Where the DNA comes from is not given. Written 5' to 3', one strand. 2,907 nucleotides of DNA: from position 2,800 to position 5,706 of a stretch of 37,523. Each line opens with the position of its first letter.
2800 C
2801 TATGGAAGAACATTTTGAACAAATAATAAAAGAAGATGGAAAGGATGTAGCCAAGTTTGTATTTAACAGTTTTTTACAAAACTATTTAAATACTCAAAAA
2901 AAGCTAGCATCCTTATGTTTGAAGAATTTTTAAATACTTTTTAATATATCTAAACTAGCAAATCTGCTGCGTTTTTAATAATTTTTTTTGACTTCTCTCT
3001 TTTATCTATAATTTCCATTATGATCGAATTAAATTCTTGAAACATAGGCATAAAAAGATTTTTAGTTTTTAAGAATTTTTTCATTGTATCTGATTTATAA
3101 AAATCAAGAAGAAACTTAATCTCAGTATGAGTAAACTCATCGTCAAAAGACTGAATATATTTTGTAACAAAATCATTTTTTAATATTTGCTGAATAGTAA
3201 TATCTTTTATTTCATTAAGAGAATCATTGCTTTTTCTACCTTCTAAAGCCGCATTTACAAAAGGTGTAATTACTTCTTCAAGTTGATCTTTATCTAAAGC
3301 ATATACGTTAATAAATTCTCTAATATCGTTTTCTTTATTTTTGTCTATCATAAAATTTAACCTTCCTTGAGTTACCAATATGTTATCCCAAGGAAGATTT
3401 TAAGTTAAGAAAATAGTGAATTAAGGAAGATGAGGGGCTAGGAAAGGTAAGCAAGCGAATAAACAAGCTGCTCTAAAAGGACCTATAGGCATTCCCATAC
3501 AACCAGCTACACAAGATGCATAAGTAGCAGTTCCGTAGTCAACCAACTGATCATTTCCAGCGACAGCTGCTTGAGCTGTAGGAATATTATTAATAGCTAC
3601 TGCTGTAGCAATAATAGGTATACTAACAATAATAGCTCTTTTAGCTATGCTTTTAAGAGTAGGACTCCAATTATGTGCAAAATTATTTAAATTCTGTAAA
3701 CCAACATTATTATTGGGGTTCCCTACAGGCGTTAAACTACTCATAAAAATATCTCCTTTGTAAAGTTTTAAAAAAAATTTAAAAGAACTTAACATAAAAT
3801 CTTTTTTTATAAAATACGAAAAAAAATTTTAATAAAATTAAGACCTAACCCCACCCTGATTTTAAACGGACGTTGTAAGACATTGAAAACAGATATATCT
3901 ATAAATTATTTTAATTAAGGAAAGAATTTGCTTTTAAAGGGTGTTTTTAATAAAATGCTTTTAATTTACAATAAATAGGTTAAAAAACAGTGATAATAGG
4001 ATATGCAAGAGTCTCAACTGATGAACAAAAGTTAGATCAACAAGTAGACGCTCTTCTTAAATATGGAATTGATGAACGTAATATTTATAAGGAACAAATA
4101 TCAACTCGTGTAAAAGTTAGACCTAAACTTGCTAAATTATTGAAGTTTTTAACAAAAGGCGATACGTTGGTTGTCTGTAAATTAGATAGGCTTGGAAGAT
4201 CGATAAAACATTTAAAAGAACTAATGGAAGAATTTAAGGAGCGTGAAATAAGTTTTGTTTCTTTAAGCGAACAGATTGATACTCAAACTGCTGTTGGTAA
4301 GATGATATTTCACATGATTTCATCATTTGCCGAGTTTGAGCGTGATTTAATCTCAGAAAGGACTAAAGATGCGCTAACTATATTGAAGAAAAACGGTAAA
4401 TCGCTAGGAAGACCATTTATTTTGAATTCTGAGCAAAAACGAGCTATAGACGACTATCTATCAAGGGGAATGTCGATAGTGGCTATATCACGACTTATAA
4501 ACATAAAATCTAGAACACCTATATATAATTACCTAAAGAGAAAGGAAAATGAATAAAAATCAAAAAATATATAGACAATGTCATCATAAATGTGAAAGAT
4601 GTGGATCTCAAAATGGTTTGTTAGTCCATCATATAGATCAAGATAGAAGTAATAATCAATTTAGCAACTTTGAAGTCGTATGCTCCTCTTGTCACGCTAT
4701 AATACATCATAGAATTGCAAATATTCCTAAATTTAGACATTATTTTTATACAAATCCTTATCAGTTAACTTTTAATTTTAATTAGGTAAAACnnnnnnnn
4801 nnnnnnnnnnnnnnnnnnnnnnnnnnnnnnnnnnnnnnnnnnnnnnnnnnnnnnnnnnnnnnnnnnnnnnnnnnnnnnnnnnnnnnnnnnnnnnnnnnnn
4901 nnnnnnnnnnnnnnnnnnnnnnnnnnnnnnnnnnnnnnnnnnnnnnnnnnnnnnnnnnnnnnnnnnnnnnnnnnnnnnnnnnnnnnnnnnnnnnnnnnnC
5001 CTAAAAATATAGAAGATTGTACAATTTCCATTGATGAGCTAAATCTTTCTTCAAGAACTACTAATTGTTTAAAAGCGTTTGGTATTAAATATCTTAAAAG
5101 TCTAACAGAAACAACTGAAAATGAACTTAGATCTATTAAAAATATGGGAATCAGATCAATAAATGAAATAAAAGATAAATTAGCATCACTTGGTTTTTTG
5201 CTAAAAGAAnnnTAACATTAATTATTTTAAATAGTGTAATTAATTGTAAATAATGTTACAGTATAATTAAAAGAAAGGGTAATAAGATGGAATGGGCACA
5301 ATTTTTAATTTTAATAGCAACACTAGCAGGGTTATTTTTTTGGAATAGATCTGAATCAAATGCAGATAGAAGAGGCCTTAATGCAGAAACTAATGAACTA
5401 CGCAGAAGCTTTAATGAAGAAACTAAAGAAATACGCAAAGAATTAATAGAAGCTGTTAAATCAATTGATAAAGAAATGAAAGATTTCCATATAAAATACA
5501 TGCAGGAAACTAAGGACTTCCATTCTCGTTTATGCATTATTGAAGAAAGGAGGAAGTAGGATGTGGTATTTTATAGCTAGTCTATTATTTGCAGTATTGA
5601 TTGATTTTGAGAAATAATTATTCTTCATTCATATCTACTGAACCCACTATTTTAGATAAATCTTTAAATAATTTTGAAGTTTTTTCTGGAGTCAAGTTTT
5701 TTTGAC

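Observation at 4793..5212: Phage protein fusing an excisionase-type HTH to an RNA-polymerase alpha C-terminal-domain homologue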

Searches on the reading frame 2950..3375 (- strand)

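Call 47: search_protein_families(library=pfam, proteins=[window:2950-3375:-], max_evalue=0.01)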
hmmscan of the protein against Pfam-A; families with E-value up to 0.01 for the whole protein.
window:2950-3375:- (141 aa): 1 family
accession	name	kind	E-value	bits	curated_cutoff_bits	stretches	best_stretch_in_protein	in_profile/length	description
PF09832.14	DUF2059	-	2.3e-07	31.2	23.6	1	68-107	2-41/60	Uncharacterized protein conserved in bacteria (DUF2059)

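Call 48: search_protein_families(library=phrogs, proteins=[window:2950-3375:-], max_evalue=0.001)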
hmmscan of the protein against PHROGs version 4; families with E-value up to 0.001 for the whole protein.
window:2950-3375:- (141 aa): 0 families

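Call 63: search_protein_families(library=padloc, proteins=[window:2950-3375:-], max_evalue=0.01)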
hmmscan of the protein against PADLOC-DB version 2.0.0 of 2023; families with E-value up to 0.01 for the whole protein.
window:2950-3375:- (141 aa): 1 family
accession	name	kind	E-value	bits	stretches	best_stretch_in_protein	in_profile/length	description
PDLC01676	Cas12f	-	0.0077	13.6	1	55-136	34-117/387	Cas14a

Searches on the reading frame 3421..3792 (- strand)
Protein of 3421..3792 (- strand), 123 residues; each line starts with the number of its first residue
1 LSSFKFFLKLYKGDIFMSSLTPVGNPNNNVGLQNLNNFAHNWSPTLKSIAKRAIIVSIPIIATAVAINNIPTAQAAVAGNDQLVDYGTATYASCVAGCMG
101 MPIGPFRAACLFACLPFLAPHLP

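Call 47: search_protein_families(library=pfam, proteins=[window:3421-3792:-], max_evalue=0.01)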
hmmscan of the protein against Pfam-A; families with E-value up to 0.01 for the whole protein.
window:3421-3792:- (123 aa): 0 families

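Call 48: search_protein_families(library=phrogs, proteins=[window:3421-3792:-], max_evalue=0.001)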
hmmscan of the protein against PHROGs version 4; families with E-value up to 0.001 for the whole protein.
window:3421-3792:- (123 aa): 0 families

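Call 63: search_protein_families(library=padloc, proteins=[window:3421-3792:-], max_evalue=0.01)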
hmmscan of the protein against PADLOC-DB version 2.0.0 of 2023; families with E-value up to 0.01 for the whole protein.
window:3421-3792:- (123 aa): 1 family
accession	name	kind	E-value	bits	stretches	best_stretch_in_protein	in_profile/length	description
PDLC03527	REase_II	-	0.0053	14.1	1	65-109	141-185/286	Type II restriction enzyme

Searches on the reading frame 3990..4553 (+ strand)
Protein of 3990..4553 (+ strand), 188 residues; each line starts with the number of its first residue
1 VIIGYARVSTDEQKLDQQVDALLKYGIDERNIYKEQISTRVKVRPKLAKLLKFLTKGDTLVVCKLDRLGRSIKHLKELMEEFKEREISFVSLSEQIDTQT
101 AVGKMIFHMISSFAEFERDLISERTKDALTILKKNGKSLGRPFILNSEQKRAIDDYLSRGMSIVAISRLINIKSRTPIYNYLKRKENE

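Call 3: search_protein_families(library=pfam, proteins=[window:3990-4553:+], max_evalue=1)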
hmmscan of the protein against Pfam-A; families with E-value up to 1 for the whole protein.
window:3990-4553:+ (188 aa): 5 families
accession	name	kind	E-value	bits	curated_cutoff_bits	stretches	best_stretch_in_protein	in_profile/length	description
PF00239.26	Resolvase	-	2.8e-43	147.9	23.3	1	2-137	1-144/145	Resolvase, N terminal domain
PF13518.12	HTH_28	-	0.013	16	25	1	150-184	3-35/52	Helix-turn-helix domain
PF13936.12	HTH_38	-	0.041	14.1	27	1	147-184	7-43/44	Helix-turn-helix domain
PF13551.12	HTH_29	-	0.12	12.9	28.1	1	157-186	8-37/64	Winged helix-turn helix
PF22560.2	GMT-wHTH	-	0.13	13.1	27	0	76-111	31-67/82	GMT-like wHTH domain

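Call 48: search_protein_families(library=phrogs, proteins=[window:3990-4553:+], max_evalue=0.001)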
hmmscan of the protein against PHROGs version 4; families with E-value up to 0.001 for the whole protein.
window:3990-4553:+ (188 aa): 4 families
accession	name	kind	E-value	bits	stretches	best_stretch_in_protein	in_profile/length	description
phrog_125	-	DNA, RNA and nucleotide metabolism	5.4e-62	210.6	1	1-187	21-205/254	DNA invertase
phrog_95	-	integration and excision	1.2e-32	114.3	1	3-142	91-244/651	integrase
phrog_6620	-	integration and excision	4.4e-07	30.7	1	2-129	58-188/201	transposase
phrog_8275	-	DNA, RNA and nucleotide metabolism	2.3e-06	28.3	1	1-52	1-50/51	DNA invertase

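Call 63: search_protein_families(library=padloc, proteins=[window:3990-4553:+], max_evalue=0.01)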
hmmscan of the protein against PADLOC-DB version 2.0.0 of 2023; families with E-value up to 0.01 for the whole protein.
window:3990-4553:+ (188 aa): 1 family
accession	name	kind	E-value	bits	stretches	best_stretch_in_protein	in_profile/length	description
PDLC04592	PDC-M34B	-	0.0055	14.4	1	49-127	5-82/192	-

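Call 64: search_protein_families(library=ncbifam, proteins=[window:3990-4553:+], max_evalue=0.01)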
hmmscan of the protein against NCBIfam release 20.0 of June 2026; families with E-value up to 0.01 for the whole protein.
window:3990-4553:+ (188 aa): 6 families
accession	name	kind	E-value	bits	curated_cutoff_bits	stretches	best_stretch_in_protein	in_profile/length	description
NF041201.1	recomb_XisF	equivalog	1.1e-27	97.1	375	1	2-143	1-148/465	fdxN element excision recombinase XisF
NF009949.0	PRK13413.1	equivalog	7.8e-26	91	272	1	1-186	1-197/203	master DNA invertase Mpi family serine-type recombinase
NF047343.1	SCCmet_CcrB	equivalog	1.8e-16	59.9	900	1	4-124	11-143/542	cassette chromosome recombinase CcrB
NF047347.1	SCCmet_CcrC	equivalog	2.8e-12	45.9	900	1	5-137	8-154/558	cassette chromosome recombinase CcrC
NF047344.1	SCCmet_CcrA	equivalog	4.9e-10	39.1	700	1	2-138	4-148/442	cassette chromosome recombinase CcrA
NF033518.0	transpos_IS607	equivalog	1.1e-08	34.8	110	1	2-114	56-175/187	IS607 family transposase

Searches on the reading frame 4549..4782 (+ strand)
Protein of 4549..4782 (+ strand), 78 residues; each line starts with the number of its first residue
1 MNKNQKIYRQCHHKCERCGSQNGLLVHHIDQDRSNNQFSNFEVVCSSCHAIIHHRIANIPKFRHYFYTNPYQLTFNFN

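Call 3: search_protein_families(library=pfam, proteins=[window:4549-4782:+], max_evalue=1)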
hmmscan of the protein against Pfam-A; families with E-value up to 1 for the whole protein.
window:4549-4782:+ (78 aa): 7 families
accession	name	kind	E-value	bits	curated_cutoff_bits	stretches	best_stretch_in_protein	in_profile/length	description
PF13392.12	HNH_3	-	0.00018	21.5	24.8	1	22-44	17-39/46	HNH endonuclease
PF01844.29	HNH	-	0.00029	21.3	21.4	1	15-55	1-47/47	HNH endonuclease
PF24734.1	DUF7685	-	0.015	15.6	27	1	14-49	1-32/43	Domain of unknown function (DUF7685)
PF21817.3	CapR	-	0.017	15.7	24.2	1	14-49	5-39/67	CapR homology domain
PF24860.1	FdhE_C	-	0.049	14.3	27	1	14-50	2-39/82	FdhE, C-terminal domain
PF14260.11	zf-C4pol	-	0.21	12.3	28.9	1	13-53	11-54/70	C4-type zinc-finger of DNA polymerase delta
PF10601.15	zf-LITAF-like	-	0.8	10.3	23.8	0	37-54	51-68/70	LITAF-like zinc ribbon domain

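Call 48: search_protein_families(library=phrogs, proteins=[window:4549-4782:+], max_evalue=0.001)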
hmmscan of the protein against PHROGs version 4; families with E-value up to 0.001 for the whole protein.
window:4549-4782:+ (78 aa): 16 families
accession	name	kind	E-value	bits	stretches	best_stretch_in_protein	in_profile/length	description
phrog_25862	-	DNA, RNA and nucleotide metabolism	1.1e-07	33.4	1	8-54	92-137/149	HNH endonuclease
phrog_1271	-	DNA, RNA and nucleotide metabolism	1.4e-07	32.2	1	6-64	260-327/361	HNH endonuclease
phrog_119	-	DNA, RNA and nucleotide metabolism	1.6e-07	31.5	1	3-57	194-259/443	HNH endonuclease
phrog_15471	-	DNA, RNA and nucleotide metabolism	4.5e-07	30.9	1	22-70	49-97/183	HNH endonuclease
phrog_144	-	DNA, RNA and nucleotide metabolism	4.8e-06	27.3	1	5-57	77-137/175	HNH endonuclease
phrog_24252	-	DNA, RNA and nucleotide metabolism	6.5e-06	27.5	1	20-72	37-87/146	HNH endonuclease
phrog_740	-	DNA, RNA and nucleotide metabolism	9.2e-06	25.9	1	5-55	31-87/332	HNH endonuclease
phrog_2255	-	DNA, RNA and nucleotide metabolism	2.9e-05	24.6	1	4-58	100-174/211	HNH endonuclease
phrog_8048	-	DNA, RNA and nucleotide metabolism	3.7e-05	24.1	1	8-55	172-228/273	HNH endonuclease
phrog_21964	-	DNA, RNA and nucleotide metabolism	4.8e-05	24.1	1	21-57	180-216/244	HNH endonuclease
phrog_6417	-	other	0.0002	22.3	0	37-61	22-46/68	translational regulator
phrog_4581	-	head and packaging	0.0002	21.9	1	7-56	60-112/395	terminase small subunit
phrog_10822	-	DNA, RNA and nucleotide metabolism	0.00021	22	1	10-52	105-147/245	HNH endonuclease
phrog_3106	-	DNA, RNA and nucleotide metabolism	0.00026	21.8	0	6-62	154-230/252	HNH endonuclease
phrog_25114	-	unknown function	0.00033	21.6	1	14-64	92-142/156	-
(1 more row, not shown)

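Call 63: search_protein_families(library=padloc, proteins=[window:4549-4782:+], max_evalue=0.01)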
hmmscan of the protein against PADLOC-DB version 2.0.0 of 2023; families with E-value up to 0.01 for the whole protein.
window:4549-4782:+ (78 aa): 6 families
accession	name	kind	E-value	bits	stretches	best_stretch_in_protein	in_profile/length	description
PDLC00643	ZorE2|ZorE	-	6.2e-06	23.7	1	6-65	214-276/282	HNH endonuclease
PDLC00642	ZorE2|ZorE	-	4.9e-05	20.9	1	8-50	208-256/283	HNH endonuclease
PDLC03687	HEase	-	5.5e-05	21.2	1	12-46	62-94/178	homing endonuclease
PDLC03673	HEase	-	0.00016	19.4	1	12-61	87-143/227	homing endonuclease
PDLC00644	ZorE2|ZorE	-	0.00059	17.6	1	7-52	186-238/267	HNH endonuclease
PDLC00645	ZorE2|ZorE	-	0.0022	15.1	1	6-50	203-252/375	HNH endonuclease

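Call 64: search_protein_families(library=ncbifam, proteins=[window:4549-4782:+], max_evalue=0.01)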
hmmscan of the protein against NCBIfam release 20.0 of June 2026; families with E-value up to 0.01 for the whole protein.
window:4549-4782:+ (78 aa): 3 families
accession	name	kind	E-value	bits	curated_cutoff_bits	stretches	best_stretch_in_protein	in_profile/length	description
NF008448.1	PRK11295.1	equivalog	9.8e-05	22.5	87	1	3-62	18-82/113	YajD family HNH nuclease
NF040563.1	guided_IscB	equivalog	0.00026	20.2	175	1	7-55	187-238/314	RNA-guided endonuclease IscB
NF038221.1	IcmJ_DotN_IVB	equivalog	0.0033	17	100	1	4-50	34-82/205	type IVB secretion system protein IcmJDotN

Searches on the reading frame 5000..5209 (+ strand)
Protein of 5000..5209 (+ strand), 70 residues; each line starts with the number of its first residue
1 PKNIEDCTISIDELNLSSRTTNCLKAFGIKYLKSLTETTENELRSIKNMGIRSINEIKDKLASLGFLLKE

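Call 76: find_homologous_proteins(query=window:5000-5209:+, max_evalue=0.00001)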
Query window:5000-5209:+: 1 candidates shared short words with the query, none scored E <= 0.00001.

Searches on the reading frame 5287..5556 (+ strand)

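Call 3: search_protein_families(library=pfam, proteins=[window:5287-5556:+], max_evalue=1)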
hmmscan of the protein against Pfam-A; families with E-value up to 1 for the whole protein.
window:5287-5556:+ (90 aa): 9 families
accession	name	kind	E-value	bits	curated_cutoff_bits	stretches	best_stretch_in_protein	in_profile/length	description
PF10715.16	REGB_T4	-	0.0031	18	27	1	35-74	9-46/148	T4-page Endoribonuclease RegB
PF02403.27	Seryl_tRNA_N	-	0.017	15.8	28.2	1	25-73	35-92/108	Seryl-tRNA synthetase N-terminal domain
PF09769.14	ApoO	-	0.022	15.1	31.4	1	36-86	10-60/131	Apolipoprotein O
PF13334.11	DUF4094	-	0.031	15.2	24.5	1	2-60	3-50/90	Domain of unknown function (DUF4094)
PF22282.1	CydS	-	0.033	14.5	25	1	6-19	11-24/31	CydS-like protein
PF25683.1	URGCP_GTPase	-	0.095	11.8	55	1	23-83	14-75/396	URGCP-like GTPase domain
PF09177.16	STX6_10_61_N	-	0.1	13.6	29.4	1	37-88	35-84/99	Syntaxin 6/10/61, N-terminal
PF12725.13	DUF3810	-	0.14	11.9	28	1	31-78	111-157/311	Protein of unknown function (DUF3810)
PF12046.13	CCB1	-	0.19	11.6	25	1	3-23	109-129/168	Cofactor assembly of complex C subunit B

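Call 63: search_protein_families(library=padloc, proteins=[window:5287-5556:+], max_evalue=0.01)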
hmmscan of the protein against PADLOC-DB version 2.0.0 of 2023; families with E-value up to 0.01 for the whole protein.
window:5287-5556:+ (90 aa): 0 families
